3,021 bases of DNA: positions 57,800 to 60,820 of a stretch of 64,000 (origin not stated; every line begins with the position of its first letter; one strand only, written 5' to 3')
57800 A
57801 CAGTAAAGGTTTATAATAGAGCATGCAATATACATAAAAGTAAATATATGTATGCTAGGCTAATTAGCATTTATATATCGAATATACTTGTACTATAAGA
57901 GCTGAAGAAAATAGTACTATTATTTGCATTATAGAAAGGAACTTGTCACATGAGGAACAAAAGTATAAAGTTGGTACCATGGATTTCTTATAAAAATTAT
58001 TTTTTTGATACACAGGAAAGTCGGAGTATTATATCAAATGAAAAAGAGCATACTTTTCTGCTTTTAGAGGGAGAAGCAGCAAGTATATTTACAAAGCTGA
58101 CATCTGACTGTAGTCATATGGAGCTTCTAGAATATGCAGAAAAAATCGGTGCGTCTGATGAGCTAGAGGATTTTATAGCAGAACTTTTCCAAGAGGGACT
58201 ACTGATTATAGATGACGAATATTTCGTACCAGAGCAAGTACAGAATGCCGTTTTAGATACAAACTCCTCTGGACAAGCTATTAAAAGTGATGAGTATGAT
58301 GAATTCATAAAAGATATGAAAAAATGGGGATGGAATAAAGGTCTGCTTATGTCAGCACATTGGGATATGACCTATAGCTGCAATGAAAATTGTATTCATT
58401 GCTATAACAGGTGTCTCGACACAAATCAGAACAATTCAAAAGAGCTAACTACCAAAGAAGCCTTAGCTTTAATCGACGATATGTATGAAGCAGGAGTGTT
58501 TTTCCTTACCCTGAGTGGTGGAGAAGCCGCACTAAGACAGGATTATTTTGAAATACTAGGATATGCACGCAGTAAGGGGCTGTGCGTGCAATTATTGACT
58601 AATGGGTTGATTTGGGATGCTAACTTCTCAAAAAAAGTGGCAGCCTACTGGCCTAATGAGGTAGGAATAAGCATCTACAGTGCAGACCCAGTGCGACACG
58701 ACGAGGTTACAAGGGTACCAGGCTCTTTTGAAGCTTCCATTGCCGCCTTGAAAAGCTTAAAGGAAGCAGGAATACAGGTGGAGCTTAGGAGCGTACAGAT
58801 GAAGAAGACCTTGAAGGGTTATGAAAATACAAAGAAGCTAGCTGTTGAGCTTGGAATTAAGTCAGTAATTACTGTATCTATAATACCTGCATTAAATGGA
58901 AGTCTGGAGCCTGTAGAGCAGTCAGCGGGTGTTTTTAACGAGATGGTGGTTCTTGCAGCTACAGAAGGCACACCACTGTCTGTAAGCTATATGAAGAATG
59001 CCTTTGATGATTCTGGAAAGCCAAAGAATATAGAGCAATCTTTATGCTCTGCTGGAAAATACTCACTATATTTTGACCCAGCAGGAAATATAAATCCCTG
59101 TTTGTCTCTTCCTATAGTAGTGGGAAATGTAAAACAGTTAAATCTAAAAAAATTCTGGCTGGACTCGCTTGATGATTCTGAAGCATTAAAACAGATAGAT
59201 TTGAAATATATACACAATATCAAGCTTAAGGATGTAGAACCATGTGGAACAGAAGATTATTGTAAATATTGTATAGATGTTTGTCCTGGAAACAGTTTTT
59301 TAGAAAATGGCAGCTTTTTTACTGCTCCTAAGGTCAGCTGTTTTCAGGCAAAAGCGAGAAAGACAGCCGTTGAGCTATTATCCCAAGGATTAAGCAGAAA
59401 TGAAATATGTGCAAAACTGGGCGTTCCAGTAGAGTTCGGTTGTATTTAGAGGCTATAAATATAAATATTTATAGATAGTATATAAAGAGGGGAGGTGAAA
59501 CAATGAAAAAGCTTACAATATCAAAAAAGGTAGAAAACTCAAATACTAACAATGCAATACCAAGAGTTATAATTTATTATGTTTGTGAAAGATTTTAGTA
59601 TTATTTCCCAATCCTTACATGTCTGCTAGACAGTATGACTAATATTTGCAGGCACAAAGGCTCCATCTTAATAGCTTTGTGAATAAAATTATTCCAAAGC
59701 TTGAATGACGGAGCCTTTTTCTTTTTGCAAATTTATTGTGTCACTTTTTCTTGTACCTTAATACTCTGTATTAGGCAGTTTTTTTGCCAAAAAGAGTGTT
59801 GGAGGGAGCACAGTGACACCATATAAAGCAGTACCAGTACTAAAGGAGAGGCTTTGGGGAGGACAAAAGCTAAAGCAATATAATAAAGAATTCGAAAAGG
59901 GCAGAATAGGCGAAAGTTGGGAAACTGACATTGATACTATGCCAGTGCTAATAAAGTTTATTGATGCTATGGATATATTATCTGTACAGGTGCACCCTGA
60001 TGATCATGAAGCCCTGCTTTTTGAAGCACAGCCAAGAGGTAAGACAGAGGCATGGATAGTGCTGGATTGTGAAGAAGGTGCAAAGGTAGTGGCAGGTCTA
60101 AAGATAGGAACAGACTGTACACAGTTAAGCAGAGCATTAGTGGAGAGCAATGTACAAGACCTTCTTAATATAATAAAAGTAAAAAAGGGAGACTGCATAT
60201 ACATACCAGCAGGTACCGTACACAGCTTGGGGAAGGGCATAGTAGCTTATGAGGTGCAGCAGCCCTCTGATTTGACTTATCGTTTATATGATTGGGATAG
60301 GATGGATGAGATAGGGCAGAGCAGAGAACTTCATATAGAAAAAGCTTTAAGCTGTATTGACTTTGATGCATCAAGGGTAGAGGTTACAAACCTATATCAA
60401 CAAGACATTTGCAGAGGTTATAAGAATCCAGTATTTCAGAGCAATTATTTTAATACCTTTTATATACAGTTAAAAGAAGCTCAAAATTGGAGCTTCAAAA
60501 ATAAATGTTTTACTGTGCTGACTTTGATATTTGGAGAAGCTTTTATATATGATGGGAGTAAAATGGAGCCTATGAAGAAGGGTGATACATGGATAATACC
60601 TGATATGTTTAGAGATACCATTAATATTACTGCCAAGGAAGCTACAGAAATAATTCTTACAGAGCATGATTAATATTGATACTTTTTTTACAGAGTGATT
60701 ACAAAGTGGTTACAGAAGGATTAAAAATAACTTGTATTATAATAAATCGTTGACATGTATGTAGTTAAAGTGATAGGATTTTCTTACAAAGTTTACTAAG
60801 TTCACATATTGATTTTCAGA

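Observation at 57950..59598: Orphan radical-SAM/SPASM enzyme with fused RRE plus an unannotated 31-aa precursor-like ORF: candidate new RiPP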

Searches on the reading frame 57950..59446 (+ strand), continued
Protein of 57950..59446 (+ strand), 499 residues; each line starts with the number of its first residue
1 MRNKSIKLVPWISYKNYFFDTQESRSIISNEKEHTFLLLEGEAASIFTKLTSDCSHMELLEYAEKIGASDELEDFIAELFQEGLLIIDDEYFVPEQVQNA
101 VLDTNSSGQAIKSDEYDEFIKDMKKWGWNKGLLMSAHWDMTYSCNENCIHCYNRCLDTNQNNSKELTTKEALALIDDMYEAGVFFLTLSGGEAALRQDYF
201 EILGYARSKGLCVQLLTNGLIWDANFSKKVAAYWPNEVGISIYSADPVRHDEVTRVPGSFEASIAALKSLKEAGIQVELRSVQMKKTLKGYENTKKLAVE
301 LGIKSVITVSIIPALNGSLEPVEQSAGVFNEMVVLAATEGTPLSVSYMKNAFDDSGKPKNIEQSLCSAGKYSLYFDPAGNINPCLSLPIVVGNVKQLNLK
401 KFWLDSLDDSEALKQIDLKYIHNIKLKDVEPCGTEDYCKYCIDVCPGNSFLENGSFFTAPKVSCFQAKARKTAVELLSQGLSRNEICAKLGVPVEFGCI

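Call 75: search_protein_representatives(alignment_id=A2)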
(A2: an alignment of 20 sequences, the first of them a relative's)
Query: 20 sequences, 521 profile positions. Proteins with E-value up to 0.001 (for the whole library): 56826; up to 1e-10: 26355; up to 1e-30: 3193. The best 150 are listed.
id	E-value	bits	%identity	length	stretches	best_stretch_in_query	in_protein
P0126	3.8e-218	741.6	-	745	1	6-520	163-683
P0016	7.7e-218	740.6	-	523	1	4-518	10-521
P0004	4.2e-208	708.5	-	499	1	1-506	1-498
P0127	5.6e-202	688.3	-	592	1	4-520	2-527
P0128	7.7e-193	658.1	-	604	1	3-509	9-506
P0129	7.3e-192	654.9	-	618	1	5-498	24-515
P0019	2.1e-190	650.1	-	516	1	2-516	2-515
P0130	3.4e-184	629.6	-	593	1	5-517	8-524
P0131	6.8e-181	618.7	-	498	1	8-507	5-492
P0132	1.4e-178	611.1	-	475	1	121-519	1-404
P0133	1.2e-177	608.0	-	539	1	4-517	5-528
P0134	2.2e-177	607.1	-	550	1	6-509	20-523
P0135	2.3e-173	593.8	-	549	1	3-511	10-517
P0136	6.0e-173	592.5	-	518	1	6-506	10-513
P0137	7.7e-171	585.5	-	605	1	8-516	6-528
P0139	5.2e-164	563.0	-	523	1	1-501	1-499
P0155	6.2e-142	490.2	-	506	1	6-498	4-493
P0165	2.0e-119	415.9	-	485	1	7-497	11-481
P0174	1.1e-104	367.3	-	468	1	4-482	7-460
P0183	1.1e-92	327.6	-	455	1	6-483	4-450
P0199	6.3e-84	298.7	-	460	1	5-484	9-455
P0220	7.1e-80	285.4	-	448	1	6-483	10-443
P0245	6.4e-76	272.3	-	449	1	7-476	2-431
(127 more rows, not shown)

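Call 76: search_protein_families(library=ncbifam, proteins=[P0126, P0131, P0139, P0155, P0165, P0174, P0183, P0199, P0220, P0245], max_evalue=1e-30)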
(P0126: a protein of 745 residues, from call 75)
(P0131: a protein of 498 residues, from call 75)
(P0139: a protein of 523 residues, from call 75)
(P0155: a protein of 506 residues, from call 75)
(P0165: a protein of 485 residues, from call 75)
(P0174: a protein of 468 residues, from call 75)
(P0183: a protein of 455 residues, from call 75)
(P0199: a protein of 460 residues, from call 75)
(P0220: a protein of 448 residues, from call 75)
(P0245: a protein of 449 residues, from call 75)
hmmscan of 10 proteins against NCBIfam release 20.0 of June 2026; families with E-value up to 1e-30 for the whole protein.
P0126 (745 aa): 2 families
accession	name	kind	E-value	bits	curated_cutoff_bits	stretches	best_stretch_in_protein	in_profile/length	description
TIGR04545.1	rSAM_ahbD_hemeb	equivalog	1.4e-33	116.8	500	0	295-467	3-168/339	heme b synthase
TIGR03962.1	mycofact_rSAM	equivalog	9.1e-32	110.5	265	1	295-576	15-294/339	mycofactocin radical SAM maturase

P0131 (498 aa): 1 family
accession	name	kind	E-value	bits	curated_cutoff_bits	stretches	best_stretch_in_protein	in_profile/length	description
TIGR03962.1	mycofact_rSAM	equivalog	1.8e-34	119.4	265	1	127-432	12-309/339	mycofactocin radical SAM maturase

P0139 (523 aa): 0 families

P0155 (506 aa): 0 families

P0165 (485 aa): 2 families
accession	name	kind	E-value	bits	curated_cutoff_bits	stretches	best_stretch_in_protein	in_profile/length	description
TIGR04055.1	rSAM_NirJ2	equivalog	2.5e-36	125.8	500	0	134-310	2-170/326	putative heme d1 biosynthesis radical SAM protein NirJ2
TIGR04545.1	rSAM_ahbD_hemeb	equivalog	1e-35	123.8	500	0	134-317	2-178/339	heme b synthase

P0174 (468 aa): 0 families

P0183 (455 aa): 0 families

P0199 (460 aa): 0 families

P0220 (448 aa): 0 families

P0245 (449 aa): 1 family
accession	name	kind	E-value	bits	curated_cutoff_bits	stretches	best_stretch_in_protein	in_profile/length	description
TIGR04545.1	rSAM_ahbD_hemeb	equivalog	4.9e-35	121.6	500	1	122-282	5-165/339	heme b synthase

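Call 93: find_encoding_contigs(protein=P0183, flank=2500, max_places=2)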
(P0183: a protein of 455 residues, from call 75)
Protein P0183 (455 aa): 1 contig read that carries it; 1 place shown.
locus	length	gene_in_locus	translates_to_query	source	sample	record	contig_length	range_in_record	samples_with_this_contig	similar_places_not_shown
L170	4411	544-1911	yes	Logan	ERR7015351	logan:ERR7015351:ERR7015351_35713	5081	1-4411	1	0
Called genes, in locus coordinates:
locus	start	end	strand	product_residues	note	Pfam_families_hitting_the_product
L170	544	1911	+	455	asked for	PF04055:Radical_SAM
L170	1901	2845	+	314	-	PF14305:ATPgrasp_TupA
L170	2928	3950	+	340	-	PF04055:Radical_SAM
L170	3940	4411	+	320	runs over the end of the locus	PF04055:Radical_SAM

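Call 94: find_encoding_contigs(protein=P0220, flank=2500, max_places=2)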
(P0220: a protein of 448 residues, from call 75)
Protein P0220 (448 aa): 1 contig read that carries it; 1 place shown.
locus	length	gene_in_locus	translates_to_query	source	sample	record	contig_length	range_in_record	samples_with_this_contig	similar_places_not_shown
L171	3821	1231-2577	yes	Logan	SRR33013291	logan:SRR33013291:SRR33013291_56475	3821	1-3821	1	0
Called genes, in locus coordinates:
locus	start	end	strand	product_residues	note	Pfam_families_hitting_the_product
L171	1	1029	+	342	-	?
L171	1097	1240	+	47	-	-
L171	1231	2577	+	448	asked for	PF04055:Radical_SAM, PF13353:Fer4_12 (weak), PF13186:SPASM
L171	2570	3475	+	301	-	PF14305:ATPgrasp_TupA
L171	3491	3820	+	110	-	?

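Call 97: search_protein_families(library=ncbifam, proteins=[P0183, P0220, L171:2570-3472:+], max_evalue=0.01)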
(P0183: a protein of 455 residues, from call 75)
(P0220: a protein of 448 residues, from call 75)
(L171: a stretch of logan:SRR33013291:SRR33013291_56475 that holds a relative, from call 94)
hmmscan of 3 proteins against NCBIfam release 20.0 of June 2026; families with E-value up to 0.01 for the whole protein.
P0183 (455 aa): 48 families (the best 25 are shown)
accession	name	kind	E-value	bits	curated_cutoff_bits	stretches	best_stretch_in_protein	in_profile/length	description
TIGR04545.1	rSAM_ahbD_hemeb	equivalog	4.5e-24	85.5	500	2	130-289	5-164/339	heme b synthase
TIGR04303.1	GeoRSP_rSAM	equivalog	1e-21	77.8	400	1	133-390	13-279/325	GeoRSP system radical SAM/SPASM protein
TIGR04051.1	rSAM_NirJ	equivalog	1e-21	77.3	515.45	1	130-294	7-170/354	heme d1 biosynthesis radical SAM protein NirJ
TIGR03977.1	rSAM_pair_HxsC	equivalog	2.3e-21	76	267.9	1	119-290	20-193/292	His-Xaa-Ser system radical SAM maturase HxsC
TIGR03962.1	mycofact_rSAM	equivalog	7.7e-21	74.6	265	1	127-391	14-287/339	mycofactocin radical SAM maturase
TIGR04055.1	rSAM_NirJ2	equivalog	1.6e-20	73.9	500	1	132-436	7-320/326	putative heme d1 biosynthesis radical SAM protein NirJ2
TIGR04546.1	rSAM_ahbC_deAc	equivalog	2.3e-20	72.8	650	1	128-293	42-206/390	12,18-didecarboxysiroheme deacetylase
TIGR02668.1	moaA_archaeal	equivalog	3.1e-20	72.4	325.25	1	124-299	9-186/303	GTP 3',8-cyclase MoaA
NF001199.0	PRK00164.2-1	equivalog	3.6e-20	72.3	231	1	125-306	12-194/308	GTP 3',8-cyclase MoaA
TIGR04250.1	SCM_rSAM_ScmE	equivalog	7.6e-20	71.1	400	2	129-288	7-166/358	SynChlorMet cassette radical SAM/SPASM protein ScmE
TIGR04054.1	rSAM_NirJ1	equivalog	4.9e-19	68.2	650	1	130-294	41-204/387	putative heme d1 biosynthesis radical SAM protein NirJ1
NF050035.1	rSAM_WgK_link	exception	1.8e-18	66.7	650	1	129-292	13-176/367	radical SAM/SPASM peptide maturase WgkB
TIGR02109.1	PQQ_syn_pqqE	equivalog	2.9e-18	65.9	381.35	1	126-390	8-284/358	pyrroloquinoline quinone biosynthesis protein PqqE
TIGR02666.1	moaA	equivalog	6.2e-18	64.9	284.05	1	126-336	11-230/336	GTP 3',8-cyclase MoaA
NF012164.0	AlbA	equivalog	8.4e-18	64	850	1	128-428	116-415/442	subtilosin maturase AlbA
TIGR04403.1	rSAM_skfB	equivalog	1.5e-12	47.1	300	1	129-385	108-366/402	sporulation killing factor system radical SAM maturase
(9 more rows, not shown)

P0220 (448 aa): 59 families (the best 25 are shown)
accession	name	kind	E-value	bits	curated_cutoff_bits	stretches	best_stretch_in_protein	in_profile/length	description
TIGR04545.1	rSAM_ahbD_hemeb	equivalog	7.8e-26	91.3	500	2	130-291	3-164/339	heme b synthase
TIGR03962.1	mycofact_rSAM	equivalog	4.7e-24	85.2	265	1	127-293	12-177/339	mycofactocin radical SAM maturase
TIGR04053.2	TIGR04053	equivalog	1.6e-23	83.5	395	1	129-323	10-206/366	TIGR04053 family radical SAM/SPASM domain-containing protein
TIGR03977.1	rSAM_pair_HxsC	equivalog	7.5e-23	80.8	267.9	1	130-295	28-196/292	His-Xaa-Ser system radical SAM maturase HxsC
TIGR04250.1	SCM_rSAM_ScmE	equivalog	1.1e-22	80.4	400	2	130-290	6-166/358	SynChlorMet cassette radical SAM/SPASM protein ScmE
TIGR04546.1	rSAM_ahbC_deAc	equivalog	2.7e-22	79.1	650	1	132-294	44-205/390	12,18-didecarboxysiroheme deacetylase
TIGR04055.1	rSAM_NirJ2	equivalog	2.9e-22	79.6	500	2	133-292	6-164/326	putative heme d1 biosynthesis radical SAM protein NirJ2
TIGR02666.1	moaA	equivalog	6.6e-22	77.9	284.05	1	129-337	12-229/336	GTP 3',8-cyclase MoaA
TIGR02668.1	moaA_archaeal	equivalog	9.2e-22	77.4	325.25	1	128-335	11-221/303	GTP 3',8-cyclase MoaA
TIGR04051.1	rSAM_NirJ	equivalog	2.9e-21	75.9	515.45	1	132-306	7-180/354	heme d1 biosynthesis radical SAM protein NirJ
NF001199.0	PRK00164.2-1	equivalog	2.9e-21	75.9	231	1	128-335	13-224/308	GTP 3',8-cyclase MoaA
TIGR04303.1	GeoRSP_rSAM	equivalog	1.5e-20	74.1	400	1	127-337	5-214/325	GeoRSP system radical SAM/SPASM protein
NF012164.0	AlbA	equivalog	3.1e-20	72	850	1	121-416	107-410/442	subtilosin maturase AlbA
TIGR03913.1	rad_SAM_trio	equivalog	7.4e-20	70.8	591.75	1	129-270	21-160/477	GDL motif peptide-associated radical SAM/SPASM maturase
TIGR04054.1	rSAM_NirJ1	equivalog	8.5e-20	70.7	650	1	129-296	38-204/387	putative heme d1 biosynthesis radical SAM protein NirJ1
TIGR04403.1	rSAM_skfB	equivalog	4.8e-19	68.4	300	1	125-291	102-266/402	sporulation killing factor system radical SAM maturase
TIGR02109.1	PQQ_syn_pqqE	equivalog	2.1e-18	66.4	381.35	1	127-392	7-290/358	pyrroloquinoline quinone biosynthesis protein PqqE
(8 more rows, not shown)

L171:2570-3472:+ (301 aa): 0 families

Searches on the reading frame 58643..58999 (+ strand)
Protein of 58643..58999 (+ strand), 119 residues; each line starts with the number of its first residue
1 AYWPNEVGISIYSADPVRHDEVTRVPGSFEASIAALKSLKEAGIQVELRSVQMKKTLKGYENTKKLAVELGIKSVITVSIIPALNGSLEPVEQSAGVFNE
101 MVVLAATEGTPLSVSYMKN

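Call 23: find_related_loci(query=A3, collection=metagenome_contigs, flank=3500)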
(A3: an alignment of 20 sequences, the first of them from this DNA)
Query A3 (119 aa) in metagenome_contigs; peptide patterns used: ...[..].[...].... (x = any residue, [..] = any of these).
600 stretches matched a pattern (row limit reached: there are more); 528 encode a relative of the query (tblastn E <= 1e-3); the best 80 are kept; 80 distinct loci.
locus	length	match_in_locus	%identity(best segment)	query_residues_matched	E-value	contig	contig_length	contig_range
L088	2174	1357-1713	76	1-119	1e-59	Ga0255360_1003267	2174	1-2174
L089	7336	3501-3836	51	3-114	1e-34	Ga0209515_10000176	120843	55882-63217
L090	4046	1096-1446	45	1-117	8e-32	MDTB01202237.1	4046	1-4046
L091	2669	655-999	43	1-115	3e-31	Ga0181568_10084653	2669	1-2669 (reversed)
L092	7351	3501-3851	42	3-119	1e-27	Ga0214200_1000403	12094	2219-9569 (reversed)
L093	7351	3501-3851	42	3-119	1e-27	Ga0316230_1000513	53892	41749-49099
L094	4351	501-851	41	3-119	4e-27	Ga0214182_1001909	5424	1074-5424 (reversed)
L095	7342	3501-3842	43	1-114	9e-27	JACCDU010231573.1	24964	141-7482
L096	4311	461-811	41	3-119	7e-27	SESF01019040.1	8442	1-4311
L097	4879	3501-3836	44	3-114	1e-26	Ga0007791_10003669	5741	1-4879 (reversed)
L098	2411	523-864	43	1-114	8e-26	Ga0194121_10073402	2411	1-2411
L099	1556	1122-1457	43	3-114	2e-25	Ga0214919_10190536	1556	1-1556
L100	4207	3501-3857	39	1-119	5e-25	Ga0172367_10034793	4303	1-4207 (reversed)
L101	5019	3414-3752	39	1-114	7e-24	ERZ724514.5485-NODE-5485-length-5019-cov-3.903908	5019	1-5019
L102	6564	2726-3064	39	1-114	7e-24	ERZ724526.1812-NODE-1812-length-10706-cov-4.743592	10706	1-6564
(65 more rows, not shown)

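Call 44: search_protein_families(library=pfam, proteins=[L089:4639-5559:+, L092:5109-6020:+, L090:2196-3179:+, L089:5559-6557:+, L092:6060-7100:+], max_evalue=0.01)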
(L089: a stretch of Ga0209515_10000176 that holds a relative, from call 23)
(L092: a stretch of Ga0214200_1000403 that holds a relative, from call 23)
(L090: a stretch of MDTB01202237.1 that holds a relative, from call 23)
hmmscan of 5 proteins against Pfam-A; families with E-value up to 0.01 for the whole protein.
L089:4639-5559:+ (307 aa): 0 families

L092:5109-6020:+ (304 aa): 0 families

L090:2196-3179:+ (328 aa): 0 families

L089:5559-6557:+ (333 aa): 1 family
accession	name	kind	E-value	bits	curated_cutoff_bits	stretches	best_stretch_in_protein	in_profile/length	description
PF01075.23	Glyco_transf_9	-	9.1e-22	78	22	1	183-291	107-222/247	Glycosyltransferase family 9 (heptosyltransferase)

L092:6060-7100:+ (347 aa): 1 family
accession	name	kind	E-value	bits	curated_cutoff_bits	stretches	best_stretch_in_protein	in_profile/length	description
PF01075.23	Glyco_transf_9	-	2.9e-16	60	22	1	185-330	76-231/247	Glycosyltransferase family 9 (heptosyltransferase)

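Call 51: search_protein_families(library=ncbifam, proteins=[L089:4639-5559:+, L092:5109-6020:+, L090:2196-3179:+, L089:5559-6557:+, L092:6060-7100:+], max_evalue=0.01)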
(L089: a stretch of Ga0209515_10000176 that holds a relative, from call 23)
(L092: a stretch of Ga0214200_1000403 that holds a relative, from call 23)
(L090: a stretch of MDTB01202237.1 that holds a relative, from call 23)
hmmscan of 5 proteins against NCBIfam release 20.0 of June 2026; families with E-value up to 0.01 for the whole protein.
L089:4639-5559:+ (307 aa): 0 families

L092:5109-6020:+ (304 aa): 0 families

L090:2196-3179:+ (328 aa): 0 families

L089:5559-6557:+ (333 aa): 6 families
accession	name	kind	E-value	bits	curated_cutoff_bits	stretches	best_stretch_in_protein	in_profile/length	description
TIGR02193.1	heptsyl_trn_I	equivalog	2.9e-16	59.6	185.3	1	174-298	173-301/320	lipopolysaccharide heptosyltransferase I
NF008204.0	PRK10964.1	equivalog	3.5e-15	55.9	437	1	179-293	176-294/322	lipopolysaccharide heptosyltransferase RfaC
TIGR02201.1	heptsyl_trn_III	equivalog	7.3e-13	48.3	170.2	1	173-296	171-304/344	putative lipopolysaccharide heptosyltransferase III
TIGR02195.1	heptsyl_trn_II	equivalog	1.2e-12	47.6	134.6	1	190-284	184-288/339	lipopolysaccharide heptosyltransferase II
NF007742.0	PRK10422.1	equivalog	9.3e-10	37.8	467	1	182-293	184-303/352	lipopolysaccharide core heptosyltransferase RfaQ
NF008162.0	PRK10916.1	equivalog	1.7e-09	37.3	569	1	193-285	193-294/348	ADP-heptose--LPS heptosyltransferase RfaF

L092:6060-7100:+ (347 aa): 6 families
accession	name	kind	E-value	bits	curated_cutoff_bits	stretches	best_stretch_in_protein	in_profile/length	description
TIGR02193.1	heptsyl_trn_I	equivalog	5e-10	39.1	185.3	1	172-343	138-318/320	lipopolysaccharide heptosyltransferase I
TIGR02195.1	heptsyl_trn_II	equivalog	1.7e-05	24.1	134.6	1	211-330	175-305/339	lipopolysaccharide heptosyltransferase II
TIGR02201.1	heptsyl_trn_III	equivalog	0.00029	20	170.2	1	281-320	260-299/344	putative lipopolysaccharide heptosyltransferase III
NF007742.0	PRK10422.1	equivalog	0.00033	19.6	467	1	190-319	163-300/352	lipopolysaccharide core heptosyltransferase RfaQ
NF008204.0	PRK10964.1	equivalog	0.0006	19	437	1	221-323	190-295/322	lipopolysaccharide heptosyltransferase RfaC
NF008162.0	PRK10916.1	equivalog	0.0066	15.7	569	0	182-317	148-297/348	ADP-heptose--LPS heptosyltransferase RfaF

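Call 52: search_solved_structures(query=A6, max_evalue=10)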
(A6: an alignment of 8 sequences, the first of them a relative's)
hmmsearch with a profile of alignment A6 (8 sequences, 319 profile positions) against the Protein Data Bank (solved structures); distinct sequences matched with E-value up to 10: 9.
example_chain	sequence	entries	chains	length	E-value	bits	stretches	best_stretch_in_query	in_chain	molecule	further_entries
2y4i_B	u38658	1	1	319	0.11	14.6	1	124-244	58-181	KINASE SUPPRESSOR OF RAS 2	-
5kkr_B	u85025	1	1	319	0.11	14.6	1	124-244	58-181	Kinase suppressor of Ras 2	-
7juq_B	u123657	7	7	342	0.12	14.4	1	124-244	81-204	Kinase suppressor of Ras 2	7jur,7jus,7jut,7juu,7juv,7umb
2g0q_A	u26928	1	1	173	0.3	13.2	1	212-235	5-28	AT5G39720.1 protein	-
9gmp_A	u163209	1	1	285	0.86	11.7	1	171-230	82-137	Uncharacterized protein (Map kinase kinase-like protein)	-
4i6s_A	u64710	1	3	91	1.5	10.8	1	31-85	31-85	Putative fucose-binding lectin protein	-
2o08_A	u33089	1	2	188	1.6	10.8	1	255-312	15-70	BH1327 protein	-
6t9b_A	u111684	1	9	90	2.4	10.2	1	26-85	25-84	Fucose-binding lectin protein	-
8fbk_A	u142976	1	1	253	4.4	9.4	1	255-312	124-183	KWOCA_65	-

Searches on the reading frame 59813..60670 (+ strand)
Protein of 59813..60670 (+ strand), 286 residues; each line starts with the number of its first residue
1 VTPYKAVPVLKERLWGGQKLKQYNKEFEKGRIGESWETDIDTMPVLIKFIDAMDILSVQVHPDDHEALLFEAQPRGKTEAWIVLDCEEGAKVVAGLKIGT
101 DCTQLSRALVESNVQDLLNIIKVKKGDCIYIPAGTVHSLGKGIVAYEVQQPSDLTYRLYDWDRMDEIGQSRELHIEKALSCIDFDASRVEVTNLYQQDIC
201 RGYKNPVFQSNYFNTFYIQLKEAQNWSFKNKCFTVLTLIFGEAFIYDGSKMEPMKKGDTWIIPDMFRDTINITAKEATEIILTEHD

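Call 44: search_protein_families(library=pfam, proteins=[window:59813-60670:+], max_evalue=0.01)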
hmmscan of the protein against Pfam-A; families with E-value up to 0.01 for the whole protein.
window:59813-60670:+ (286 aa): 3 families
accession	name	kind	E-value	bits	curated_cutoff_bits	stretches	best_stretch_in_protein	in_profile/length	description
PF21621.3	MPI_cupin_dom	-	2.9e-06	27.6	27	1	209-267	7-64/79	Mannose-6-phosphate isomerase, cupin domain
PF20511.4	PMI_typeI_cat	-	0.00026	21.6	22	1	37-72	77-113/143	Phosphomannose isomerase type I, catalytic domain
PF07883.17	Cupin_2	-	0.00029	20.9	27.2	0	121-139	38-56/70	Cupin domain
